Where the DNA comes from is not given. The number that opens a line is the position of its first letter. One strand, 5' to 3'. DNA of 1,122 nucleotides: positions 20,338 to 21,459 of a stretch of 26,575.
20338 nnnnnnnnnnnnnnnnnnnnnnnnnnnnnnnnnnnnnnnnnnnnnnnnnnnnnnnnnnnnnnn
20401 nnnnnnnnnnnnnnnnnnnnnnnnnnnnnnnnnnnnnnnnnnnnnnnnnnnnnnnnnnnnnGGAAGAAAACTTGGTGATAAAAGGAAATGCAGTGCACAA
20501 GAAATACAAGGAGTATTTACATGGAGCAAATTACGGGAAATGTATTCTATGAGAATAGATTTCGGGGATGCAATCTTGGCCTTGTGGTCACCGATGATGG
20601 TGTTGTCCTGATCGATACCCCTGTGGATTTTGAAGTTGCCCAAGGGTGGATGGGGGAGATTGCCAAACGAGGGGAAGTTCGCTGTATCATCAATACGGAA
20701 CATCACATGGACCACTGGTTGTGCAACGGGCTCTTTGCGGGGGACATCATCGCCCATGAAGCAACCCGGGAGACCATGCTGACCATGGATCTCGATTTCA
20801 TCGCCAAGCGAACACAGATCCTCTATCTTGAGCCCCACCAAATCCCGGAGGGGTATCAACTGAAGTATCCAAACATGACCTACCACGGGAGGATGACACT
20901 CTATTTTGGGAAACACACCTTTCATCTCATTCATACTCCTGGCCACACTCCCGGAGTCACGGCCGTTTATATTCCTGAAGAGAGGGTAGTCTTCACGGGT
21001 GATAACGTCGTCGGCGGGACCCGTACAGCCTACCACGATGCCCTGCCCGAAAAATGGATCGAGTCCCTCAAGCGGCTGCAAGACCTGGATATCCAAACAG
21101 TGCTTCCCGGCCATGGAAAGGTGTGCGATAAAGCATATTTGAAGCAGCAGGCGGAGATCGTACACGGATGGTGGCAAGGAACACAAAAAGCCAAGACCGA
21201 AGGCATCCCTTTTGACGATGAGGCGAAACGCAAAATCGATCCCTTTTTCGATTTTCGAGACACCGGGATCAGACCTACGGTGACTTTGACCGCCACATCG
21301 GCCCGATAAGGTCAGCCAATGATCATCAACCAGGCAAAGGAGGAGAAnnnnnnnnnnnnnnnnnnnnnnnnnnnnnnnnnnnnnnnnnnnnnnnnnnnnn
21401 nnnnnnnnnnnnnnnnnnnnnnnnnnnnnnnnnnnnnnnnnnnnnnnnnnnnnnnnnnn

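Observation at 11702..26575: Uncharacterised anaerobic catabolic cluster: GntR + TTT importer + two different Mo-hydroxylases + FAH + MBL hydrolase + DRE-TIM lyase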

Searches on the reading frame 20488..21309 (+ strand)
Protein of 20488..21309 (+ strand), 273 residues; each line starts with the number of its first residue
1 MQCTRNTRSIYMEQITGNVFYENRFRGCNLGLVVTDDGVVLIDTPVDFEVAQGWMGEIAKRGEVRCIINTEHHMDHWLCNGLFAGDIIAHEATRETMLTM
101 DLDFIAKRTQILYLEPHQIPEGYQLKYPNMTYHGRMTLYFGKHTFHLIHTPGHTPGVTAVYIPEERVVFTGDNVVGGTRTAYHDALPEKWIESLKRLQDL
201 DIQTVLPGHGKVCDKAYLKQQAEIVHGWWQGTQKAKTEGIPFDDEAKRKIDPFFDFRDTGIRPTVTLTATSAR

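Call 5: search_protein_families(library=pfam, proteins=[window:20488-21309:+])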
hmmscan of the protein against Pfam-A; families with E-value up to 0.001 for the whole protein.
window:20488-21309:+ (273 aa): 1 family
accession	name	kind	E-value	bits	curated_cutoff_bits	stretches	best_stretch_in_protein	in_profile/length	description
PF00753.33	Lactamase_B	-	4e-20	73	22.7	1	25-209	3-196/196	Metallo-beta-lactamase superfamily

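Call 6: search_protein_families(library=ncbifam, proteins=[window:20488-21309:+])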
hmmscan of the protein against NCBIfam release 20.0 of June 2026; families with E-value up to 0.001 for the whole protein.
window:20488-21309:+ (273 aa): 35 families (the best 25 are shown)
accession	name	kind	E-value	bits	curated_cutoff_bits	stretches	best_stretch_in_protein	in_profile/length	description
TIGR04558.1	SoxH_rel_PQQ_1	hypoth_equivalog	3.9e-24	85.2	300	1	23-244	29-249/285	quinoprotein relay system zinc metallohydrolase 1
TIGR04559.1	SoxH_rel_PQQ_2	hypoth_equivalog_domain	3.7e-18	65.9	280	1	22-215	24-218/283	quinoprotein relay system zinc metallohydrolase 2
NF033088.2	bla_subclass_B1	equivalog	1.1e-14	54.6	200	1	24-225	27-216/217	subclass B1 metallo-beta-lactamase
NF012229.1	bla_class_B_core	domain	5.2e-11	42.9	100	1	29-163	17-139/139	metallo-beta-lactamase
TIGR03413.1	GSH_gloB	equivalog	2.9e-10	40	200.8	1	135-209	89-164/248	hydroxyacylglutathione hydrolase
NF012145.1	blaDIM_SIM_IMP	exception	4.4e-09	36.4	288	1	150-223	130-205/209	DIM/SIM/IMP family subclass B1 metallo-beta-lactamase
NF012146.1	blaB-IND-MUS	exception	1.1e-07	31.5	270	0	28-75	49-98/237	BlaB/IND/MUS family subclass B1 metallo-beta-lactamase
NF033105.1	bla_subclass_B3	equivalog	1.1e-07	31.4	240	1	15-214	11-217/257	subclass B3 metallo-beta-lactamase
NF012150.3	blaSPM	exception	2.8e-07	30.3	500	1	150-213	188-251/272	SPM family subclass B1 metallo-beta-lactamase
NF033107.1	blaB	exception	3.1e-07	30.3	500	0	16-82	40-105/247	BlaB family subclass B1 metallo-beta-lactamase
NF012137.0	bla_xUS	exception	3.7e-07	29.9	400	1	27-76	48-99/246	MUS/TUS/MOC family subclass B1 metallo-beta-lactamase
NF040860.1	blaWUS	exception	4.4e-07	29.4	540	1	28-76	49-99/246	WUS family subclass B1 metallo-beta-lactamase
NF038103.1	blaGMB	exception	5e-07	29.1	580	1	139-220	170-254/270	GMB family subclass B1 metallo-beta-lactamase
NF000329.2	bla_B2_CphA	exception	8.8e-07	28.8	500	1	62-211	85-232/253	CphA family subclass B2 metallo-beta-lactamase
NF041269.1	bla_B1_long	equivalog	9.2e-07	28.3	350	1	116-218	103-210/334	subclass B1 metallo-beta-lactamase, long type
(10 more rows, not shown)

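Call 15: find_homologous_proteins(query=window:20488-21309:+, max_evalue=1e-10)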
Query window:20488-21309:+ (273 aa): 558 proteins with E <= 1e-10 among 1686 candidates; the best 120 are listed.
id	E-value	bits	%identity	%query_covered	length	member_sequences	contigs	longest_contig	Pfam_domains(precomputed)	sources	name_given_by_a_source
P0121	2.6e-170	583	93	96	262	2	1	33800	PF00753.34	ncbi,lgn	-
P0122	1.0e-152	525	85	96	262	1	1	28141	PF00753.34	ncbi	-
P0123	1.1e-146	505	79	99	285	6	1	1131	PF00753.34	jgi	jgi:cyclase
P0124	1.6e-143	495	77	96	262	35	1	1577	PF00753.34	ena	-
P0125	1.2e-136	472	76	96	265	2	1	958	PF00753.34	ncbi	-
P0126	1.9e-135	468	74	96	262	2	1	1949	PF00753.34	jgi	jgi:cyclase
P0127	2.6e-124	432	70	95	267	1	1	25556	PF00753.34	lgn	-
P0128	4.4e-112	392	63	96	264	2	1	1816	PF00753.34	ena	-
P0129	7.4e-110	384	64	96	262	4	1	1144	PF00753.34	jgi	jgi:cyclase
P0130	4.3e-108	379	64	96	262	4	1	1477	PF00753.34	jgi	jgi:cyclase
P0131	8.9e-106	371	78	75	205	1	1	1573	PF00753.34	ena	-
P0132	1.3e-105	371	64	91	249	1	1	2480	PF00753.34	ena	-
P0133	8.4e-104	365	60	96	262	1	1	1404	PF00753.34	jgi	jgi:cyclase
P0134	1.7e-103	364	59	96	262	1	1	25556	PF00753.34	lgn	-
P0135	4.0e-101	356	57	96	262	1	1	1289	PF00753.34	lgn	-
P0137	2.6e-100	353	60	95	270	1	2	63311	PF00753.34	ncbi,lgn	-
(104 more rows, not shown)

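Call 16: find_encoding_contigs(protein=P0122, flank=10000, max_places=2)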
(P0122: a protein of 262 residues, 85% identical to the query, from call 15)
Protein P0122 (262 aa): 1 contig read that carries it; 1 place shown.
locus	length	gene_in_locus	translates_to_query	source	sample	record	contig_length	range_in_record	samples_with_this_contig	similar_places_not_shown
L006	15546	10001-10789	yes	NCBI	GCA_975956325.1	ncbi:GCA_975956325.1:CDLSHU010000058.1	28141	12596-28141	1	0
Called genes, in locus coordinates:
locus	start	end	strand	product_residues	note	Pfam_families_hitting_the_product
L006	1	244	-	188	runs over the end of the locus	PF02525:Flavodoxin_2, PF03358:FMN_red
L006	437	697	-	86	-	-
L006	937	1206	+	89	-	PF13384:HTH_23 (weak), PF13518:HTH_28, PF13551:HTH_29 (weak), PF13565:HTH_32 (faint)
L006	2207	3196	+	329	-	PF03401:TctC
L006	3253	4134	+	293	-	PF00941:FAD_binding_5, PF03450:CO_deh_flav_C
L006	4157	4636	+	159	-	PF00111:Fer2, PF13085:Fer2_3 (weak), PF01799:Fer2_2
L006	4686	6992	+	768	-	PF01315:Ald_Xan_dh_C, PF02738:MoCoBD_1, PF20256:MoCoBD_2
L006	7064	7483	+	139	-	PF07331:TctB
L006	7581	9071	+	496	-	PF01970:TctA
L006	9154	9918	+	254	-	PF10370:Rv2993c-like_N, PF01557:FAA_hydrolase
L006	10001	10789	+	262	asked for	PF00753:Lactamase_B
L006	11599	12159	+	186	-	PF00111:Fer2, PF13085:Fer2_3 (faint), PF01799:Fer2_2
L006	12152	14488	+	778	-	PF01315:Ald_Xan_dh_C, PF02738:MoCoBD_1, PF20256:MoCoBD_2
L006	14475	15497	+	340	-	PF00941:FAD_binding_5, PF03450:CO_deh_flav_C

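Call 17: find_encoding_contigs(protein=P0127, flank=10000, max_places=2)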
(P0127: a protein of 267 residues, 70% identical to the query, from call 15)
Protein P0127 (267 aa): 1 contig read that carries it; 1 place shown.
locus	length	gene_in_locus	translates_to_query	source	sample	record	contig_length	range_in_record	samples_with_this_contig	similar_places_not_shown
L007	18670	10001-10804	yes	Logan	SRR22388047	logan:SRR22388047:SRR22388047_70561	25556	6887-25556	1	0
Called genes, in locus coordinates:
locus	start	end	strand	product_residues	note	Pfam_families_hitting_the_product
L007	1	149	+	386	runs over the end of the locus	PF06500:FrsA-like (weak), PF12697:Abhydrolase_6 (faint), PF00326:Peptidase_S9, PF12146:Hydrolase_4 (faint)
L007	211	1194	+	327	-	PF03401:TctC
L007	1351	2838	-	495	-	PF01970:TctA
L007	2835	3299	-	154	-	PF07331:TctB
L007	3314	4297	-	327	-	PF03401:TctC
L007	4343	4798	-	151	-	-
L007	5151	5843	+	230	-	PF00392:GntR, PF07729:FCD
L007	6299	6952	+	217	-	PF00392:GntR, PF13412:HTH_24 (faint), PF07729:FCD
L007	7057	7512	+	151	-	PF07331:TctB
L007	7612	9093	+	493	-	PF01970:TctA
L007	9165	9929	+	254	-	PF10370:Rv2993c-like_N, PF01557:FAA_hydrolase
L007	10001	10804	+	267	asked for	PF00753:Lactamase_B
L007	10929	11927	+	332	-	PF03401:TctC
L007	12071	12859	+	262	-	PF00753:Lactamase_B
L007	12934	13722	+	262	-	PF10370:Rv2993c-like_N (weak), PF01557:FAA_hydrolase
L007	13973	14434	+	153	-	PF07331:TctB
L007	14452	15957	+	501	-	PF01970:TctA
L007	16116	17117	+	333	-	PF03401:TctC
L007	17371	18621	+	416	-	PF00682:HMGL-like, PF22617:HCS_D2 (faint)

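Call 18: find_encoding_contigs(protein=P0137, flank=10000, max_places=2)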
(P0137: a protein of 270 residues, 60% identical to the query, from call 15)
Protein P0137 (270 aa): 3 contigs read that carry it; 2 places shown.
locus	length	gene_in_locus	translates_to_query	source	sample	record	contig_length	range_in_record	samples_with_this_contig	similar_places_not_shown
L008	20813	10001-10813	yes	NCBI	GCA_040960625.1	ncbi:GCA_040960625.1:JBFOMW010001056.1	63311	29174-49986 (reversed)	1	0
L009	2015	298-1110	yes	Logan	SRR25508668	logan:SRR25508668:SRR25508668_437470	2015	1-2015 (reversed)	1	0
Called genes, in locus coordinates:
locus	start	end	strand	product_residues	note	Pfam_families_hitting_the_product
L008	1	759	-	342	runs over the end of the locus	PF02547:Queuosine_synth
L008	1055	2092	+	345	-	PF00586:AIRS, PF02769:AIRS_C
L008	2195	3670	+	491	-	PF01593:Amino_oxidase (faint)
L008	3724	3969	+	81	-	-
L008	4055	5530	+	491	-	PF01841:Transglut_core, PF13471:Transglut_core3 (weak)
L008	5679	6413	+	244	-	PF00005:ABC_tran, PF13304:AAA_21 (weak)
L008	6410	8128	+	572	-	PF16949:ABC_tran_2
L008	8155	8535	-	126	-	PF18902:DUF5658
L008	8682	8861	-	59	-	-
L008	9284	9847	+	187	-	PF02887:PK_C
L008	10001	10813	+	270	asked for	PF00753:Lactamase_B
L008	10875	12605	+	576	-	PF00890:FAD_binding_2, PF01266:DAO (faint), PF03486:HI0933_like (faint), PF07992:Pyr_redox_2 (faint), PF12831:FAD_oxidored, PF02910:Succ_DH_flav_C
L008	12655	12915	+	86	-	PF12838:Fer4_7 (weak), PF13187:Fer4_9, PF14697:Fer4_21 (weak), PF25160:LdpA_Fe-S-bd (weak), PF00037:Fer4, PF12797:Fer4_2 (weak), PF13237:Fer4_10, PF12838:Fer4_7, +5 more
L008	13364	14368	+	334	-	PF00389:2-Hacid_dh, PF02826:2-Hacid_dh_C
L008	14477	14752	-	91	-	PF01314:AFOR_C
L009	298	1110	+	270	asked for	PF00753:Lactamase_B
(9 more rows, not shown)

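Call 20: find_related_loci(query=A1, collection=genome_contigs, flank=10000)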
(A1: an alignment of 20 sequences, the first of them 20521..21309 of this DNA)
Query A1 (262 aa) in genome_contigs; peptide patterns used: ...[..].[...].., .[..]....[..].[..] (x = any residue, [..] = any of these).
599 stretches matched a pattern (row limit reached: there are more); 547 encode a relative of the query (tblastn E <= 1e-3); the best 80 are kept; 80 distinct loci.
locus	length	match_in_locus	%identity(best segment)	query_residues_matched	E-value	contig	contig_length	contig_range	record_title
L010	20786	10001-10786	93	1-262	8e-170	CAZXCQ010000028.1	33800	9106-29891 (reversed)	MAG TPA_asm: uncultured Desulfobacteraceae bacterium isolate SRP323688_co1_244 genome assembly, contig: NODE_2311_length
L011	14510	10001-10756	56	1-252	6e-97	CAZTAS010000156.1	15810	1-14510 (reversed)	MAG TPA_asm: uncultured Thermodesulfobacteriota bacterium isolate SRP323688_co1_150 genome assembly, contig: NODE_5934_l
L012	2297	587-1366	55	1-256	4e-99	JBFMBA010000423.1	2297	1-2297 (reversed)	MAG: Thermodesulfobacteriota bacterium isolate MAG152 MAG152_423, whole genome shotgun sequence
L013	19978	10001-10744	44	1-250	8e-72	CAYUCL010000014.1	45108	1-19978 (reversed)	MAG TPA_asm: uncultured Dehalococcoidales bacterium isolate binchicken_co262_239 genome assembly, contig: NODE_647_lengt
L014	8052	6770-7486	46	1-240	3e-71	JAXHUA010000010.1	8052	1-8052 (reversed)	MAG: Chloroflexota bacterium isolate MAG39_tar_biofilm MAG39_10, whole genome shotgun sequence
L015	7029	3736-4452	44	1-240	7e-71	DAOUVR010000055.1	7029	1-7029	MAG TPA_asm: Dehalococcoidia bacterium isolate CSMAG_854 CSMAG_854_k127_102164_length_7029_cov_9.0000, whole genome shot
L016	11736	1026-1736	46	1-237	1e-70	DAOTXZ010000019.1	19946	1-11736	MAG TPA_asm: Dehalococcoidia bacterium isolate H23_298 k115_146913, whole genome shotgun sequence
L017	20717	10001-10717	47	1-240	2e-70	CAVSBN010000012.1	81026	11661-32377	MAG: uncultured Chloroflexia bacterium isolate MFD04408.bin.2.187 genome assembly, contig: contig_40094, whole genome sh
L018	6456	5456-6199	44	1-250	7e-70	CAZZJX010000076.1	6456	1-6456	MAG TPA_asm: uncultured Dehalococcoidales bacterium isolate SRP068000_co1_322 genome assembly, contig: NODE_26462_length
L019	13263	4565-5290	46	1-244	1e-69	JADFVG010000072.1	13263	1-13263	MAG: Chloroflexota bacterium isolate C2.bin.45 k83_780457, whole genome shotgun sequence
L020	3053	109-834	45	1-244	1e-69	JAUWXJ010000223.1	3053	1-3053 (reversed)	MAG: Desulfobacterales bacterium isolate CSMAG_2681 CSMAG_2681_k141_2344474_length_3053_cov_6.9547, whole genome shotgun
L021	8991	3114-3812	47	1-233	2e-68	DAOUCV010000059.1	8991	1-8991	MAG TPA_asm: Dehalococcoidales bacterium isolate H85_868 90651, whole genome shotgun sequence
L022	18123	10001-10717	46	1-240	2e-68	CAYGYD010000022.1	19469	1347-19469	MAG TPA_asm: uncultured Dehalococcoidales bacterium isolate ERP119294_co4_27 genome assembly, contig: NODE_2529_length_1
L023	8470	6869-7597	45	1-244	9e-68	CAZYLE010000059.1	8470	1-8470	MAG TPA_asm: uncultured Dehalococcoidales bacterium isolate binchicken_co327_64 genome assembly, contig: NODE_4170_lengt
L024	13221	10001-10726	45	1-244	1e-67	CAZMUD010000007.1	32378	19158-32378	MAG TPA_asm: uncultured Dehalococcoidales bacterium isolate binchicken_co196_370 genome assembly, contig: NODE_1544_leng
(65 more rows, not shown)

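Call 25: search_solved_structures(query=window:20521-21309:+, max_evalue=0.001)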
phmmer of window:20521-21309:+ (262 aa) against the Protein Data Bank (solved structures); distinct sequences matched with E-value up to 0.001: 51.
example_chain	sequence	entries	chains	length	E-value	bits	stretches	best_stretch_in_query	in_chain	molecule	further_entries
8d2z_A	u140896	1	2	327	3.5e-13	52.5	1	16-201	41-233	Metallo-beta-lactamase superfamily protein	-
1xm8_A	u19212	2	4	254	2.7e-09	39.7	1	128-252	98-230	glyoxalase II | Putative hydroxyacylglutathione hydrolase 2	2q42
4ad9_A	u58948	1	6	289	4.5e-09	39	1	133-215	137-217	BETA-LACTAMASE-LIKE PROTEIN 2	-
6cqs_A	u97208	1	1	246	2e-08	36.9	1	15-207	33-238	Beta-lactamase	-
2zwr_A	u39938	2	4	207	1e-07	34.5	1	133-200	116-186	Metallo-beta-lactamase superfamily protein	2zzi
3sw3_A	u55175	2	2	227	2.6e-07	33.2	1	50-200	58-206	Beta-lactamase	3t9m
2zo4_A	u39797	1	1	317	3.6e-07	32.7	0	131-213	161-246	Metallo-beta-lactamase family protein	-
1x8i_A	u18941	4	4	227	5.3e-07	32.2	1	50-200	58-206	Beta-lactamase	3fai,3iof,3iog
1x8h_A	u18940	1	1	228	5.3e-07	32.2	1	50-200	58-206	Beta-lactamase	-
5ls3_B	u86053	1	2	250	6.3e-07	31.9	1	23-200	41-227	Beta-lactamase IMP-1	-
2fhx_A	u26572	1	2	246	6.4e-07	31.9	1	23-200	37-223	SPM-1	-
4bp0_A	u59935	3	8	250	6.8e-07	31.8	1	23-200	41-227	METALLO-B-LACTAMASE | Beta-lactamase IMP-1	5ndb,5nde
9hny_FL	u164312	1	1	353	7.6e-07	31.7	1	133-225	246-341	Metallo-beta-lactamase domain-containing protein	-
1x8g_A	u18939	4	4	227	1.7e-06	30.5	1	50-200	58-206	Beta-lactamase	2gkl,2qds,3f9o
6sg9_FL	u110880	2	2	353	1.9e-06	30.4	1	133-216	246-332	mt-SAF20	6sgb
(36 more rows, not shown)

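Call 52: find_related_loci(query=window:20521-21309:+, collection=metagenome_contigs, flank=10000)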
Query window:20521-21309:+ (262 aa) in metagenome_contigs; peptide patterns used: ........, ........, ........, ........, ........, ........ (x = any residue, [..] = any of these).
60 stretches matched a pattern; 11 encode a relative of the query (tblastn E <= 1e-3); 11 distinct loci.
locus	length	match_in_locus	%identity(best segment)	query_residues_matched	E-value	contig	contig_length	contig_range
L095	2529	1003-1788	78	1-262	5e-154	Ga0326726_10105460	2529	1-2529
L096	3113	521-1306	78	1-262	2e-150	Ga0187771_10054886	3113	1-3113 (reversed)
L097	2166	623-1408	64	1-262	2e-125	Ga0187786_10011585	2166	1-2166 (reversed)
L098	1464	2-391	82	133-262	3e-74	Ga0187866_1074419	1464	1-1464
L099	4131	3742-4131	75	1-130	1e-65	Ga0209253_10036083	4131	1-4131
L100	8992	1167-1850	45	1-217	3e-59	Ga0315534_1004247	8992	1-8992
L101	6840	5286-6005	39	1-228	2e-47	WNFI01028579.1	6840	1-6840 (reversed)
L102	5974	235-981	39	1-237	2e-42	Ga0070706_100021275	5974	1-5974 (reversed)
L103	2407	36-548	41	69-240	2e-41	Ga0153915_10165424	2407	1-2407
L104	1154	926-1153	74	1-76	8e-36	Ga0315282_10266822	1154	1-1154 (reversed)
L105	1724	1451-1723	58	1-90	3e-33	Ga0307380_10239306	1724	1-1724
